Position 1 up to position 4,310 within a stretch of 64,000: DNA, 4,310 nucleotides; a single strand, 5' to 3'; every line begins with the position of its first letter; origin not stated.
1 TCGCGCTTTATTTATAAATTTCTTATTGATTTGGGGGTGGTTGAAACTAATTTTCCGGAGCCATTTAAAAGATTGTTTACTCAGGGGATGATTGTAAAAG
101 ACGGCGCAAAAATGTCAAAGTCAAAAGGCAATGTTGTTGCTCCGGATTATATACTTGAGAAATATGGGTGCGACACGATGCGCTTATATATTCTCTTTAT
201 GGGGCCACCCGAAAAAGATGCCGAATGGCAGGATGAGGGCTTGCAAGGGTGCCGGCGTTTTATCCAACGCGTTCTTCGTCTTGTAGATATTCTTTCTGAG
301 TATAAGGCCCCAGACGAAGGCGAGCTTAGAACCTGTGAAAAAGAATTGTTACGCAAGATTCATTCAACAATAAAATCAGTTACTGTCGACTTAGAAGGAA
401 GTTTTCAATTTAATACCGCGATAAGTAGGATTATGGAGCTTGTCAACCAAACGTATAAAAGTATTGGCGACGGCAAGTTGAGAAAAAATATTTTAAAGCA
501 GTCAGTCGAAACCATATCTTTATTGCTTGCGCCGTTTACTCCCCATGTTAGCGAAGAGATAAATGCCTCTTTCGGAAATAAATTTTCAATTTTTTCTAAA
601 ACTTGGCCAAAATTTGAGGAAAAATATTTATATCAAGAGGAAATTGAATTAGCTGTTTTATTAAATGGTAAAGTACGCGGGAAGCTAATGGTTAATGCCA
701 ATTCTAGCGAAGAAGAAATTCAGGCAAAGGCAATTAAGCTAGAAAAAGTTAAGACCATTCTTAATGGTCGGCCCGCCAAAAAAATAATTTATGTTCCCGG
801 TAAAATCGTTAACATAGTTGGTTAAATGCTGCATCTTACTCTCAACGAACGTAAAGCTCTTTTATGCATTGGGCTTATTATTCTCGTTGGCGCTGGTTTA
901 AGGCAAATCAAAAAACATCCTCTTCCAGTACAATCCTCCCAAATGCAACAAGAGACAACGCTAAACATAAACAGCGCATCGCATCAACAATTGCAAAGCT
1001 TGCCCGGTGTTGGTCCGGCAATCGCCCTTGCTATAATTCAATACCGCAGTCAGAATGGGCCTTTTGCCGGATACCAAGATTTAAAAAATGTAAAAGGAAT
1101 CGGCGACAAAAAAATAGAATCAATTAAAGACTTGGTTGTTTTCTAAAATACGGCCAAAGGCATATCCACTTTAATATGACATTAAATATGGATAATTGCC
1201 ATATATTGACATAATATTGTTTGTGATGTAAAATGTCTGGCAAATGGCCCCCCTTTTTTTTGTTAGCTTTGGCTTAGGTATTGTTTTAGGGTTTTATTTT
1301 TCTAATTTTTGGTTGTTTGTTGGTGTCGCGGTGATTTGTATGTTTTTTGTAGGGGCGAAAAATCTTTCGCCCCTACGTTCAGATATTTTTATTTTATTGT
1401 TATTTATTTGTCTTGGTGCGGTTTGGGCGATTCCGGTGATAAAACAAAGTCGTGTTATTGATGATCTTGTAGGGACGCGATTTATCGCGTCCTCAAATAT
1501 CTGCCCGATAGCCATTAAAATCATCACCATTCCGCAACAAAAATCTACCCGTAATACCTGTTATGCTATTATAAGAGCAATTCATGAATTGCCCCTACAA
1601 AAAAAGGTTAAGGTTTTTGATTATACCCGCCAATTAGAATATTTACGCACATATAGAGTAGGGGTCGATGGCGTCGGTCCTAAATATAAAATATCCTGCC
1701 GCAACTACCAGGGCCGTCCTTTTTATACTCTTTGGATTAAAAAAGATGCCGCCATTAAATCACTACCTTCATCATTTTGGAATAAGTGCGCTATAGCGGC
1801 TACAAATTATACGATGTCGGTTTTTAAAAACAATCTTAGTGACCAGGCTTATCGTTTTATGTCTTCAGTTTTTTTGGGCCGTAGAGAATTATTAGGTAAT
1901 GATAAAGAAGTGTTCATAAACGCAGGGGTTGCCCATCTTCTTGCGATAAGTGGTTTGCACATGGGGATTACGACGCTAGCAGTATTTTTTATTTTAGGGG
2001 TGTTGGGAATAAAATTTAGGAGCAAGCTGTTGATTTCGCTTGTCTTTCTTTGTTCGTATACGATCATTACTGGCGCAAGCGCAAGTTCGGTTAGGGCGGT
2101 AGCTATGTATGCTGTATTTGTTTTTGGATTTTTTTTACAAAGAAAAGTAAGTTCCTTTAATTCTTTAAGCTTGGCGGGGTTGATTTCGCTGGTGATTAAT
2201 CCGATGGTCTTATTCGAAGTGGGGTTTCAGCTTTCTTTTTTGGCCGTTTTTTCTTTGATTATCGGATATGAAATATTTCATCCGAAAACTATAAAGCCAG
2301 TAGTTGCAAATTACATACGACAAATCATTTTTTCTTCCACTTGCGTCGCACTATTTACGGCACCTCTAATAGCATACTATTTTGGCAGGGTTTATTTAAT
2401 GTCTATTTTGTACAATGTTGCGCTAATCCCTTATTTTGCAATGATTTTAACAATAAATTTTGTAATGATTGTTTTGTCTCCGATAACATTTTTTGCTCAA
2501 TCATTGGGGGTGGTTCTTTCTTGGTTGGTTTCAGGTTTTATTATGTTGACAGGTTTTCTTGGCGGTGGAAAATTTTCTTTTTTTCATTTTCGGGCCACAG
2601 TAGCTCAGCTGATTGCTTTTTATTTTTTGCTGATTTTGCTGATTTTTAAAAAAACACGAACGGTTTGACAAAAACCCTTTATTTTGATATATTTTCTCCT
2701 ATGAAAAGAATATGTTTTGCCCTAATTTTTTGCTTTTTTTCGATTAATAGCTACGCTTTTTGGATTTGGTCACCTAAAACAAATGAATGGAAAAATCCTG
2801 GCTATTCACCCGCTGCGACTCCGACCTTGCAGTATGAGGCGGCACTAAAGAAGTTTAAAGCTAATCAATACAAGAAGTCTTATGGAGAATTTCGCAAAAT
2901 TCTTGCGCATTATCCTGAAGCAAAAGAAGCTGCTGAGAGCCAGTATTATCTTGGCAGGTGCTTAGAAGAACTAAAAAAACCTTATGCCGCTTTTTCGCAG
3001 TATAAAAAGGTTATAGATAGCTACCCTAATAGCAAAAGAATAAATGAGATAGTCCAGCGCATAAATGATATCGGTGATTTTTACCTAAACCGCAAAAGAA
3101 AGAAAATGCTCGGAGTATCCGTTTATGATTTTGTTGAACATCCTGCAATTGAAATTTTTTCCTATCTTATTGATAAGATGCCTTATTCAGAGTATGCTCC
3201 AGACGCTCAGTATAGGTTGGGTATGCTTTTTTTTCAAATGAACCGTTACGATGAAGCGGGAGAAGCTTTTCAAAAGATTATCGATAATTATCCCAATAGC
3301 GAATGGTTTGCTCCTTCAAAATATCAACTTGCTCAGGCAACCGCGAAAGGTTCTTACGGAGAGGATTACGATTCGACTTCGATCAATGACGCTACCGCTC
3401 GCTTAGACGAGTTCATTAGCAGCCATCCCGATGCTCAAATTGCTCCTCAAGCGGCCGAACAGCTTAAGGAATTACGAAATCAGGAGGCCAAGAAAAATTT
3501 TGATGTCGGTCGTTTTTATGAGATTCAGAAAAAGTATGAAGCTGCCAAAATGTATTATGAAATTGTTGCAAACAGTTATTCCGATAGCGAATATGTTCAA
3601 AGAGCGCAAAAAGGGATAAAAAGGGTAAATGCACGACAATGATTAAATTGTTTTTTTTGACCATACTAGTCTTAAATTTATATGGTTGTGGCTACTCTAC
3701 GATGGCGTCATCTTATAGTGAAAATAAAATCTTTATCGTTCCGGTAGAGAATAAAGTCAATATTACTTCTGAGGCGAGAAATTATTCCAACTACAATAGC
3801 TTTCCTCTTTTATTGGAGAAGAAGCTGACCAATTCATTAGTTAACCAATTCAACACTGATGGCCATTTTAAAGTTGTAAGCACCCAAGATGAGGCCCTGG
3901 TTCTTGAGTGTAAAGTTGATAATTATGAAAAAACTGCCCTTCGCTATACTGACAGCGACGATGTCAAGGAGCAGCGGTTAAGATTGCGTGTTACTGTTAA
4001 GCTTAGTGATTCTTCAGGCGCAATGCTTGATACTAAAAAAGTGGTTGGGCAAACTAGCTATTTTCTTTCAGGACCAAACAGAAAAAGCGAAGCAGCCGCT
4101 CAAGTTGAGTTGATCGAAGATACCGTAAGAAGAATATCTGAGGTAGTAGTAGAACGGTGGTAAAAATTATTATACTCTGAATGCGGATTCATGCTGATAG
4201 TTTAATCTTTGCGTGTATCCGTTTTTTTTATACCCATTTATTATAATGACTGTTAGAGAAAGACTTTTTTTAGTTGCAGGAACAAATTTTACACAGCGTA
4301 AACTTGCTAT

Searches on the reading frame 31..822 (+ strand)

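Call 48: search_protein_families(library=pfam, proteins=[window:31-822:+], max_evalue=0.00001)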
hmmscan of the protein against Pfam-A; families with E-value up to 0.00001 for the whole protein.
window:31-822:+ (264 aa): 3 families
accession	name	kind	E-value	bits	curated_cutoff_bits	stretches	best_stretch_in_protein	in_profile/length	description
PF08264.19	Anticodon_1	-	1.3e-24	87.2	25.1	1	104-229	2-146/148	Anticodon-binding domain of tRNA ligase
PF00133.28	tRNA-synt_1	-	1.1e-13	51.2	22.7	1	8-66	355-413/414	tRNA synthetases class I (I, L, M and V)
PF09334.17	tRNA-synt_1g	-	8.3e-09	35.1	20.1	1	13-71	313-371/391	tRNA synthetases class I (M)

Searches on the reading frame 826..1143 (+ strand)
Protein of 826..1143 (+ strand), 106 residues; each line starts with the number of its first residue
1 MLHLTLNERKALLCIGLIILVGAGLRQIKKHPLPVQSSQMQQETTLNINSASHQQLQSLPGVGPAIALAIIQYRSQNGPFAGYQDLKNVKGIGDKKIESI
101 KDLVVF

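Call 48: search_protein_families(library=pfam, proteins=[window:826-1143:+], max_evalue=0.00001)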
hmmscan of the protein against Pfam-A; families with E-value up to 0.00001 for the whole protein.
window:826-1143:+ (106 aa): 4 families
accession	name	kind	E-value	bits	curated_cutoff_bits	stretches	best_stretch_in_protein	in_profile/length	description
PF12836.13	HHH_3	-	6.7e-21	74.6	27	1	42-103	2-63/65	Helix-hairpin-helix motif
PF00633.29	HHH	-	3.9e-11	42.6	24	1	47-73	4-30/30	Helix-hairpin-helix motif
PF14520.12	HHH_5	-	3.4e-06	27.9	27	0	55-71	3-19/57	Helix-hairpin-helix domain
PF14716.13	HHH_8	-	5.2e-06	27.2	30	0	25-73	34-67/73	Helix-hairpin-helix domain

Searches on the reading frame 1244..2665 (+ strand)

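Call 48: search_protein_families(library=pfam, proteins=[window:1244-2665:+], max_evalue=0.00001)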
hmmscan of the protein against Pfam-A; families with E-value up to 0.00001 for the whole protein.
window:1244-2665:+ (474 aa): 1 family
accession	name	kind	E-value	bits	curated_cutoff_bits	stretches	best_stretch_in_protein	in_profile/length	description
PF03772.21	Competence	-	3e-49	168.2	23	1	212-469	4-266/270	Competence protein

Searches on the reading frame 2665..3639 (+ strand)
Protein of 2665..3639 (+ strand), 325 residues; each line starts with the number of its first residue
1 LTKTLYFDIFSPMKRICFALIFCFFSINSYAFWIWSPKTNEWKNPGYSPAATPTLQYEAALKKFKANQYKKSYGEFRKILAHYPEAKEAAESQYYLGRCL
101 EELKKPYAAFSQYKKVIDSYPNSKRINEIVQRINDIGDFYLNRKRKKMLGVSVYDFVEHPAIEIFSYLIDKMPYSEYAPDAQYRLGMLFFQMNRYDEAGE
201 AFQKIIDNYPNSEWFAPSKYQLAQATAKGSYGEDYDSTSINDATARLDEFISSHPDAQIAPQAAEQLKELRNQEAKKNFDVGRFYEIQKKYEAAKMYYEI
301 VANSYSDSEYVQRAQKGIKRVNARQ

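Call 48: search_protein_families(library=pfam, proteins=[window:2665-3639:+], max_evalue=0.00001)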
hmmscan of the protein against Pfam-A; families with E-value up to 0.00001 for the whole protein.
window:2665-3639:+ (325 aa): 9 families
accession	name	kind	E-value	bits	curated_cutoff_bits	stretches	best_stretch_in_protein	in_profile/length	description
PF13174.12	TPR_6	-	8.9e-19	67.2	26.3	1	180-212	1-33/33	Tetratricopeptide repeat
PF13525.12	YfiO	-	5.5e-16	59.4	25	1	233-314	99-180/203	Outer membrane lipoprotein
PF13432.12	TPR_16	-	4e-11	43.6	32.7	0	178-212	30-64/65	Tetratricopeptide repeat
PF07719.23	TPR_2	-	4.4e-11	42.4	27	0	179-211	1-33/34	Tetratricopeptide repeat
PF13181.12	TPR_8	-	5.2e-10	39.1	25.7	0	180-211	2-33/34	Tetratricopeptide repeat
PF00515.34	TPR_1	-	3.1e-09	36.7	27.8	1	179-211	1-33/34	Tetratricopeptide repeat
PF13428.12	TPR_14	-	7.2e-09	35.9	23.5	0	179-216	1-38/44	Tetratricopeptide repeat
PF13424.12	TPR_12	-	1.5e-07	31.9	30.1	0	181-209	5-33/77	Tetratricopeptide repeat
PF14559.12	TPR_19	-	1.7e-07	31.9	25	0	161-214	10-61/68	Tetratricopeptide repeat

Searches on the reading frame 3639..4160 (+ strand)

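Call 48: search_protein_families(library=pfam, proteins=[window:3639-4160:+], max_evalue=0.00001)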
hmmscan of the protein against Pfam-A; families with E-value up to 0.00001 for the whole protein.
window:3639-4160:+ (174 aa): 1 family
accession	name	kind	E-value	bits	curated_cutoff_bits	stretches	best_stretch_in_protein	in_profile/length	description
PF04390.17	LptE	-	1.6e-08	35.6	23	1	57-166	14-114/118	Lipopolysaccharide-assembly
